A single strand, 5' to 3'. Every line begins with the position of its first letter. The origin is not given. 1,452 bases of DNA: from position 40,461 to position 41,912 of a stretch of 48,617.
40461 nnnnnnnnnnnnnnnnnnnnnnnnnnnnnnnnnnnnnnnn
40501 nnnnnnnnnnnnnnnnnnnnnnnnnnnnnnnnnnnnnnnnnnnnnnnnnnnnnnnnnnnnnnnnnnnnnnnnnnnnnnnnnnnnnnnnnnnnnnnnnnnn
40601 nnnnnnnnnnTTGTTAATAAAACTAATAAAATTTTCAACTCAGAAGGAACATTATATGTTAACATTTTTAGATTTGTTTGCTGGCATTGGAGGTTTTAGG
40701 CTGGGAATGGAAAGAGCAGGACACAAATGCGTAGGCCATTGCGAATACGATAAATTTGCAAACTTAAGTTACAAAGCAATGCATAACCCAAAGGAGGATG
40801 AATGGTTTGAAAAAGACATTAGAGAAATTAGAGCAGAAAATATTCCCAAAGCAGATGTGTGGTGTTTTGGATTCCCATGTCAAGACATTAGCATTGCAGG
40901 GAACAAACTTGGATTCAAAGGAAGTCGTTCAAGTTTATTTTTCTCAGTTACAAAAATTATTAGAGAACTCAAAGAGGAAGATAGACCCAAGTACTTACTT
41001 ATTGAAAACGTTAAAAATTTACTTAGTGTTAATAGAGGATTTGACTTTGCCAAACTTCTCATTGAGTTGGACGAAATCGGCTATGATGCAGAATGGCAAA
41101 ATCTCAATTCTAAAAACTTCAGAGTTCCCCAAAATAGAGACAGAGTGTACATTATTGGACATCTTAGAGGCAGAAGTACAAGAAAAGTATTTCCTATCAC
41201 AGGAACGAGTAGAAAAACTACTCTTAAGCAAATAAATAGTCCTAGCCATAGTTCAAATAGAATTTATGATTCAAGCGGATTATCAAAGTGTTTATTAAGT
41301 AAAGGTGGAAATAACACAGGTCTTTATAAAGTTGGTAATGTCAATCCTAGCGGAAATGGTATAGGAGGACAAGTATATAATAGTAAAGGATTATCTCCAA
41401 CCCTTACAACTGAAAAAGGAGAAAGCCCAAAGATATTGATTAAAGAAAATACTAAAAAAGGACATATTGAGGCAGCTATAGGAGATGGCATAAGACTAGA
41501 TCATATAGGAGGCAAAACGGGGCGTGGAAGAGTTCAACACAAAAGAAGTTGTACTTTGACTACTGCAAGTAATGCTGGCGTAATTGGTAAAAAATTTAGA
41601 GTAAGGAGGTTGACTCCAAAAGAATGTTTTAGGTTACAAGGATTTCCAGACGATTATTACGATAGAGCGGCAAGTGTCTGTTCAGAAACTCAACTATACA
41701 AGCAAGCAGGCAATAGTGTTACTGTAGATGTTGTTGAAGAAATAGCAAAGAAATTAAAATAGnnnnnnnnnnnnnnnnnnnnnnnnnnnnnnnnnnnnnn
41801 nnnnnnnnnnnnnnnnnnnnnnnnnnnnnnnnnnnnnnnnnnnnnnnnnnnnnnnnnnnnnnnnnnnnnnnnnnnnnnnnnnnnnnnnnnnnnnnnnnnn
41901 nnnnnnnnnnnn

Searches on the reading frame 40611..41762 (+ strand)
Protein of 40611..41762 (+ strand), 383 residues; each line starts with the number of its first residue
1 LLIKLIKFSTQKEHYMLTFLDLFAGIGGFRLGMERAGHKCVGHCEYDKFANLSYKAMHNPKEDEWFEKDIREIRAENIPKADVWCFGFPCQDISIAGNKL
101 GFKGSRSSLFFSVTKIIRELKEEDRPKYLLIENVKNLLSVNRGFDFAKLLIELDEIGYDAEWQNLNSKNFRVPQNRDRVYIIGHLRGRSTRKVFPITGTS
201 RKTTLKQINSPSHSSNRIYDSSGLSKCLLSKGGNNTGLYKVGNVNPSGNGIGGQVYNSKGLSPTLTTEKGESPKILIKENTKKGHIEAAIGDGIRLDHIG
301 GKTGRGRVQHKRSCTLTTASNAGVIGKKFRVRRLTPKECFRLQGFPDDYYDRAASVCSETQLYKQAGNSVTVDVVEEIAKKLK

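Call 60: search_protein_families(library=phrogs, max_evalue=0.00001, proteins=[window:40611-41762:+])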
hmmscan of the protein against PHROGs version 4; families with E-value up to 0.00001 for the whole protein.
window:40611-41762:+ (383 aa): 11 families
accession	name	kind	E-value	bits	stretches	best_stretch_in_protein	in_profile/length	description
phrog_116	-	other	1.5e-109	368.5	1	7-382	198-489/779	DNA methyltransferase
phrog_363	-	other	9.8e-69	233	1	10-249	47-245/327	DNA methyltransferase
phrog_16427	-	other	4.9e-36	125.6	1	274-382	61-168/235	DNA methyltransferase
phrog_5999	-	other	6.6e-30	104.3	1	16-115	2-105/109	DNA methyltransferase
phrog_26324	-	other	8.5e-27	95.5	1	221-383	40-204/210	DNA methyltransferase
phrog_8411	-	unknown function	9.5e-26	91.8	1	274-369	108-206/206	-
phrog_17284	-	unknown function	3.1e-22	80.1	1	323-382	151-210/245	-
phrog_16528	-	other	2.3e-18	67.6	1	268-382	95-217/236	DNA methyltransferase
phrog_13621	-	unknown function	1.2e-10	42.3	1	323-380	46-106/121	-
phrog_29583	-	other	1.1e-09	38.5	1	81-185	79-190/468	DNA methyltransferase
phrog_864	-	DNA, RNA and nucleotide metabolism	3.6e-08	33.3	0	267-380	929-1049/1064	DNA primase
